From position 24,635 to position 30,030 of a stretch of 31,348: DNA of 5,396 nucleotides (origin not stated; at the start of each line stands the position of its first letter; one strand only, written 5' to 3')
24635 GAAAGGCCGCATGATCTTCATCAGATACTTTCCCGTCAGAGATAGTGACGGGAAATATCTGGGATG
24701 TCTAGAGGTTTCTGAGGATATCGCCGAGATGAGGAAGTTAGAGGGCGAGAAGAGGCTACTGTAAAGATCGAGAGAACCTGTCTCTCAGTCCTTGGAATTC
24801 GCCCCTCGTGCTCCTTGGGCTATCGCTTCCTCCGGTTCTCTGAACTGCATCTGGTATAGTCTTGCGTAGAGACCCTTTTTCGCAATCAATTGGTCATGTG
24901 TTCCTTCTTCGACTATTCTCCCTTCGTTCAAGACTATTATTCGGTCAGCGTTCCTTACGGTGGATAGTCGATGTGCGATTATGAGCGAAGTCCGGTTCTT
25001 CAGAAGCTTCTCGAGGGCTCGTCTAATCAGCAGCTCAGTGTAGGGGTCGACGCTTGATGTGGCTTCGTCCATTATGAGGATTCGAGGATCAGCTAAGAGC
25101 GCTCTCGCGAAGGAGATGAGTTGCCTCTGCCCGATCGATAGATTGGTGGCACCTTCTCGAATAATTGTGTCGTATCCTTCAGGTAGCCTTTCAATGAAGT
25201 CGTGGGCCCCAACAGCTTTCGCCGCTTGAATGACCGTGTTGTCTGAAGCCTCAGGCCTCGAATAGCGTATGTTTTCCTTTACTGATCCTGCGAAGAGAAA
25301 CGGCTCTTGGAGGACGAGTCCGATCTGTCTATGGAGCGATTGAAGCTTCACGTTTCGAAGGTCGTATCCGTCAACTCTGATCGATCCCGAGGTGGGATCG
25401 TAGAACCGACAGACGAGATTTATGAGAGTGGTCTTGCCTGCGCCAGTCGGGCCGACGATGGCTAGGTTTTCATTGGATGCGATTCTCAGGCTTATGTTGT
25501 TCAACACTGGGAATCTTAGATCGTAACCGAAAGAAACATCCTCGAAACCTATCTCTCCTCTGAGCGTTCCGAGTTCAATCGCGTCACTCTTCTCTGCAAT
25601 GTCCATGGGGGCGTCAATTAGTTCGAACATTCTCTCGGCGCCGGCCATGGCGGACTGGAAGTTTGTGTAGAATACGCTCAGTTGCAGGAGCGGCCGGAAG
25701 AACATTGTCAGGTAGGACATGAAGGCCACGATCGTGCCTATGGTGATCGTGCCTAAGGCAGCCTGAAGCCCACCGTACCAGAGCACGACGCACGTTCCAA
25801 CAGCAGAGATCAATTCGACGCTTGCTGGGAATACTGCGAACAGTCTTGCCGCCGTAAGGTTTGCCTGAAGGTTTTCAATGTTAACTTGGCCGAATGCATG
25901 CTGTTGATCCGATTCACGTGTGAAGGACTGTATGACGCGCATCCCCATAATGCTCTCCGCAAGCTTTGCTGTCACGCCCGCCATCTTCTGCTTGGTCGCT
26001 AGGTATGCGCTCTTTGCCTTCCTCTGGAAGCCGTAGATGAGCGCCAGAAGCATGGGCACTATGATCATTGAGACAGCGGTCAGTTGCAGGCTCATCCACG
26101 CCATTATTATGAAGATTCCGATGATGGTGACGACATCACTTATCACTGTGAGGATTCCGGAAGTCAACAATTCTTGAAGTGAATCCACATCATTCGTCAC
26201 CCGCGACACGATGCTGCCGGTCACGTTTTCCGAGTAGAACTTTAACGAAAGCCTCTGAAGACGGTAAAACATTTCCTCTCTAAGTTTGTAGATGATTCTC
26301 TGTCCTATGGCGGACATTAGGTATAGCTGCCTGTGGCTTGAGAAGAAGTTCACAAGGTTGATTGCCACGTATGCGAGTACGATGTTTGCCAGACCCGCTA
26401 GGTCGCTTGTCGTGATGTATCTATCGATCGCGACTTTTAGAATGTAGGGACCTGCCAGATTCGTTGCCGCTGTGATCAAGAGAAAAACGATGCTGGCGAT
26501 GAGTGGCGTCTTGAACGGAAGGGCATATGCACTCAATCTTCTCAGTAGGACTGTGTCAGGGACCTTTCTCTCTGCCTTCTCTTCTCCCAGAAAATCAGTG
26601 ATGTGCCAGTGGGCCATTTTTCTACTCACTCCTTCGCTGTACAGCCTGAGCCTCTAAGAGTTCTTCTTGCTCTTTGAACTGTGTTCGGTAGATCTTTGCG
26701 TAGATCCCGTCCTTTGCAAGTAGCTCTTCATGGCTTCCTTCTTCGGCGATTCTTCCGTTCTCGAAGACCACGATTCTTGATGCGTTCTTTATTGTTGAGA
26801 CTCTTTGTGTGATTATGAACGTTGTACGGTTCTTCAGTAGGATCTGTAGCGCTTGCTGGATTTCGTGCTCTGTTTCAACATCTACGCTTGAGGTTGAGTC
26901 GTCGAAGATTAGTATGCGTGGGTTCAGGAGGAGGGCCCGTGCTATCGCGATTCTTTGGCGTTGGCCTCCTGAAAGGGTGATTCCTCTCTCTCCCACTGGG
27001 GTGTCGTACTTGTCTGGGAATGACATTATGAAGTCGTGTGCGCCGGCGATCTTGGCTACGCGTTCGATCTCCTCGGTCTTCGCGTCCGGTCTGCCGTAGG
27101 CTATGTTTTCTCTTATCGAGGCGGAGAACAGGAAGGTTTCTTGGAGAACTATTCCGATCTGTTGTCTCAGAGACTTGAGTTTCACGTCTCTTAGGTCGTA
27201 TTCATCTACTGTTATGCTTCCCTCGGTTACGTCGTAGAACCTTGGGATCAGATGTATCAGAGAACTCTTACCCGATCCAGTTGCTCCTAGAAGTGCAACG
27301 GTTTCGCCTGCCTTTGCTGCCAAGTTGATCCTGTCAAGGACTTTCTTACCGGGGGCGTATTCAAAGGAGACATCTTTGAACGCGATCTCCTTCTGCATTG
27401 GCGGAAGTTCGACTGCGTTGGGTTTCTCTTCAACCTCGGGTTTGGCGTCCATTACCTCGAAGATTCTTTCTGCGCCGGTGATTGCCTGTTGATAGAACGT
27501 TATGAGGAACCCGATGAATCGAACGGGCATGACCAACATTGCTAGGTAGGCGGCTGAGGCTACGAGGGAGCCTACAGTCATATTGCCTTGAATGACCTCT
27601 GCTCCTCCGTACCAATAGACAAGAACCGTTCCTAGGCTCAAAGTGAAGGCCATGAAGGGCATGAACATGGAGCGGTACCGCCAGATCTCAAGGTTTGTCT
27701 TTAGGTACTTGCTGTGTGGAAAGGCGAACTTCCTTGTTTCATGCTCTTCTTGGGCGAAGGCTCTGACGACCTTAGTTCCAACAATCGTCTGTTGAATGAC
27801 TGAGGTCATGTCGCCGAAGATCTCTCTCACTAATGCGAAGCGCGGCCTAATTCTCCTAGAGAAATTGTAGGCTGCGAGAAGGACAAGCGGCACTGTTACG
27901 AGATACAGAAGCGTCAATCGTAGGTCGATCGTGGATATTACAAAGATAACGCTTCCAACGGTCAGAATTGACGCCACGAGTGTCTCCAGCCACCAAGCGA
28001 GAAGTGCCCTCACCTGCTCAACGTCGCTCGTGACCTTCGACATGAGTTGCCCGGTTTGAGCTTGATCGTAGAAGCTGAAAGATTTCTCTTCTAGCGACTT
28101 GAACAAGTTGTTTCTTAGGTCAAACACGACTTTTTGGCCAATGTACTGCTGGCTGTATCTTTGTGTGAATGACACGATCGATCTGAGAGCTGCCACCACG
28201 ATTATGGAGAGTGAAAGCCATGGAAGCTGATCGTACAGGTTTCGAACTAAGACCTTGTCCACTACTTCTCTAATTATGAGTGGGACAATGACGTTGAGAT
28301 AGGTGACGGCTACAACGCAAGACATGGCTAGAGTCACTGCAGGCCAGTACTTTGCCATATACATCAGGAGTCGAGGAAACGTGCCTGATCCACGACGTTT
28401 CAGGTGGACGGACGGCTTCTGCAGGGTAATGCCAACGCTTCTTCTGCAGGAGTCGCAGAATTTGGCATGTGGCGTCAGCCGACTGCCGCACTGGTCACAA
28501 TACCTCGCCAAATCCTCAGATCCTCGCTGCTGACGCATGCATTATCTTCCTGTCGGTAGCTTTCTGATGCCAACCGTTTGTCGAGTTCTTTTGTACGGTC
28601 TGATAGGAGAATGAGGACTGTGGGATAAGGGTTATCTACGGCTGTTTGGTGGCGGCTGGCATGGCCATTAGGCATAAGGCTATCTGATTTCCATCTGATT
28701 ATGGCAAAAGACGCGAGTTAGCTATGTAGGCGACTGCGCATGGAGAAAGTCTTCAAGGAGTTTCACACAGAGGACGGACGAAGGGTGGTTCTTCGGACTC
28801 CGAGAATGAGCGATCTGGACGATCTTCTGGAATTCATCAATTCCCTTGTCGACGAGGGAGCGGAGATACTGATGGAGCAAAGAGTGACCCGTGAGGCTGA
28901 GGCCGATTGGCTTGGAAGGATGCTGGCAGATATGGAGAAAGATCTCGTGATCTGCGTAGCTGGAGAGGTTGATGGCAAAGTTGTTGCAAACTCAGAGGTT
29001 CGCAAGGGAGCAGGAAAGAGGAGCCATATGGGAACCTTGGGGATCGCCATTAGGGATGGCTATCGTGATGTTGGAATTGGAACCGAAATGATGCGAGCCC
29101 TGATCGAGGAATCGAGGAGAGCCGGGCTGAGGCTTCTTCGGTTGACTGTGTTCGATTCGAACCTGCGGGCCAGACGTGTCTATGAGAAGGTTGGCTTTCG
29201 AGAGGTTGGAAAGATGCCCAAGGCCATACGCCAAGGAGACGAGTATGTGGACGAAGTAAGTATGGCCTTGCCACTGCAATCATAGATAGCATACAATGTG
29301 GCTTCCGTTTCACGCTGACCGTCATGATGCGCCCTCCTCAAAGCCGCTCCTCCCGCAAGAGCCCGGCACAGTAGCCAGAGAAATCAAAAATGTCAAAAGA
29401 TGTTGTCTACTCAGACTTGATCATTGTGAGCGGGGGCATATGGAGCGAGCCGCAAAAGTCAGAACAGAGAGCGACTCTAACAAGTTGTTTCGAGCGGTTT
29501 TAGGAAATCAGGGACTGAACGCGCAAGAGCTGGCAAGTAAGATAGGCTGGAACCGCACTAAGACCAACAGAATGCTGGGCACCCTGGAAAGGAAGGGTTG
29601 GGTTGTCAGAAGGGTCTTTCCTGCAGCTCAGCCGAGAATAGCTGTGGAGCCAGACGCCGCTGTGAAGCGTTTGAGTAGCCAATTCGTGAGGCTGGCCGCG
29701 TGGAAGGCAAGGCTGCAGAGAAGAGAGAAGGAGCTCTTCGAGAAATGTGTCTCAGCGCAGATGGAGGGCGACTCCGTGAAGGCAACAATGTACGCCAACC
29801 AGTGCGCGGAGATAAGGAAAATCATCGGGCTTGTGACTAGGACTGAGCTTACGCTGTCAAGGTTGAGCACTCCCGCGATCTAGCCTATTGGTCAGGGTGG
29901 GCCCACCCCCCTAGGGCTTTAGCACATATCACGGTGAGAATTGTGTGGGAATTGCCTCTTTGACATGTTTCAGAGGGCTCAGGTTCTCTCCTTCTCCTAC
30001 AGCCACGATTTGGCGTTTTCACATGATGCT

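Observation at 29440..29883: Winged-helix DNA-binding domain fused to a truncated CdvB/ESCRT-III hairpin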

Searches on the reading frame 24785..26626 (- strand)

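Call 78: search_protein_families(library=pfam, proteins=[window:24785-26626:-], max_evalue=0.00001)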
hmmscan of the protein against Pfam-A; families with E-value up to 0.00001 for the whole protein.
window:24785-26626:- (613 aa): 2 families
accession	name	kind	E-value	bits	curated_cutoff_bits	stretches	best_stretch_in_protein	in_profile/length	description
PF00664.28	ABC_membrane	-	4.9e-49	167.9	28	1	42-313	1-274/274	ABC transporter transmembrane region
PF00005.33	ABC_tran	-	1.2e-32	113.8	25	1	375-524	1-137/137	ABC transporter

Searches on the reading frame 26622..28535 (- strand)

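Call 78: search_protein_families(library=pfam, proteins=[window:26622-28535:-], max_evalue=0.00001)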
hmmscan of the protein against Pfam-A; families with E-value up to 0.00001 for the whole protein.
window:26622-28535:- (637 aa): 2 families
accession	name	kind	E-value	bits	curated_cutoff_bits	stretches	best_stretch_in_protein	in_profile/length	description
PF00664.28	ABC_membrane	-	2.6e-47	162.2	28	1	68-338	2-274/274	ABC transporter transmembrane region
PF00005.33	ABC_tran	-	1.8e-31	110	25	1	400-549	1-137/137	ABC transporter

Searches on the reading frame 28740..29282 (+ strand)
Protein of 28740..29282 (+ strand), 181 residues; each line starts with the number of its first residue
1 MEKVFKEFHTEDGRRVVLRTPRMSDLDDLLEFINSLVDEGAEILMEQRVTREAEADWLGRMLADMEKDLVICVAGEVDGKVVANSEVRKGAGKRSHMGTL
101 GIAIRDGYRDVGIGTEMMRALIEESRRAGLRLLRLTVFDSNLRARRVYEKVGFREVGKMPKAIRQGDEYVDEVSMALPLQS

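Call 78: search_protein_families(library=pfam, proteins=[window:28740-29282:+], max_evalue=0.00001)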
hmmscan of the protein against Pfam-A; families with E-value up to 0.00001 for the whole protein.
window:28740-29282:+ (181 aa): 5 families
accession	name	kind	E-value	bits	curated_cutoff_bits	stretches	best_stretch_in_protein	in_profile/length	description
PF00583.31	Acetyltransf_1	-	2e-14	54.3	20.7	1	53-153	18-116/116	Acetyltransferase (GNAT) family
PF13302.13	Acetyltransf_3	-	6.3e-12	46.8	25.4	1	15-154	1-138/138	Acetyltransferase (GNAT) domain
PF13673.13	Acetyltransf_10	-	3.8e-09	37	23.6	1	79-159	40-113/128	Acetyltransferase (GNAT) domain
PF13508.13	Acetyltransf_7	-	4.5e-09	37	27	1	75-155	8-84/84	Acetyltransferase (GNAT) domain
PF13420.13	Acetyltransf_4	-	7.3e-08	33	24.3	1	18-173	1-154/155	Acetyltransferase (GNAT) domain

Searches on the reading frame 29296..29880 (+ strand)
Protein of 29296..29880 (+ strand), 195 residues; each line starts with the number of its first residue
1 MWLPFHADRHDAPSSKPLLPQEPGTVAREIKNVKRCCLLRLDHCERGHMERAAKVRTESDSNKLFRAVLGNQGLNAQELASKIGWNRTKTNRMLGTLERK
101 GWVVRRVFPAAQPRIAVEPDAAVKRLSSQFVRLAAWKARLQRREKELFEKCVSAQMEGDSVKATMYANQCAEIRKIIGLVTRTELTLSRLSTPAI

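Call 4: search_protein_families(library=pfam, proteins=[window:29296-29880:+], max_evalue=10)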
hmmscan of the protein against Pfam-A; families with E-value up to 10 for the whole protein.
window:29296-29880:+ (195 aa): 11 families
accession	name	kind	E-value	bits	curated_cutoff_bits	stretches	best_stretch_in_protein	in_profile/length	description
PF09339.16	HTH_IclR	-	3.4e-07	30.4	22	1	71-105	16-50/52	IclR helix-turn-helix domain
PF01978.25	TrmB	-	6e-06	26.5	25.6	1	63-106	12-55/68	Sugar-specific transcriptional regulator TrmB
PF01047.28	MarR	-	1.9e-05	24.9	24.6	1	72-106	16-50/59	MarR family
PF12802.13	MarR_2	-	3.2e-05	24.4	27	1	67-106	13-53/61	MarR family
PF13412.12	HTH_24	-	3.6e-05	23.7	21.9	1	66-103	10-47/48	Winged helix-turn-helix DNA-binding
PF13545.12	HTH_Crp_2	-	0.00052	20.4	27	1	74-105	23-55/70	Crp-like helix-turn-helix domain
PF25213.1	HVO_A0261_N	-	0.004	17.4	35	1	68-106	19-57/86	HVO_A0261 N-terminal domain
PF04157.22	EAP30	-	0.018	15.2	26.8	1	65-105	183-217/219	EAP30/Vps36 family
PF20648.2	DUF6809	-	0.047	15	27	1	117-164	20-68/85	Family of unknown function (DUF6809)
PF00392.27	GntR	-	0.079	13.1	27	1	75-106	26-57/64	Bacterial regulatory proteins, gntR family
PF24034.1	DUF7343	-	0.097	13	27.6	1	65-104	9-49/62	Domain of unknown function (DUF7343)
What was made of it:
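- It passes the cut-offs of DNA-binding wHTH families (call 4).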
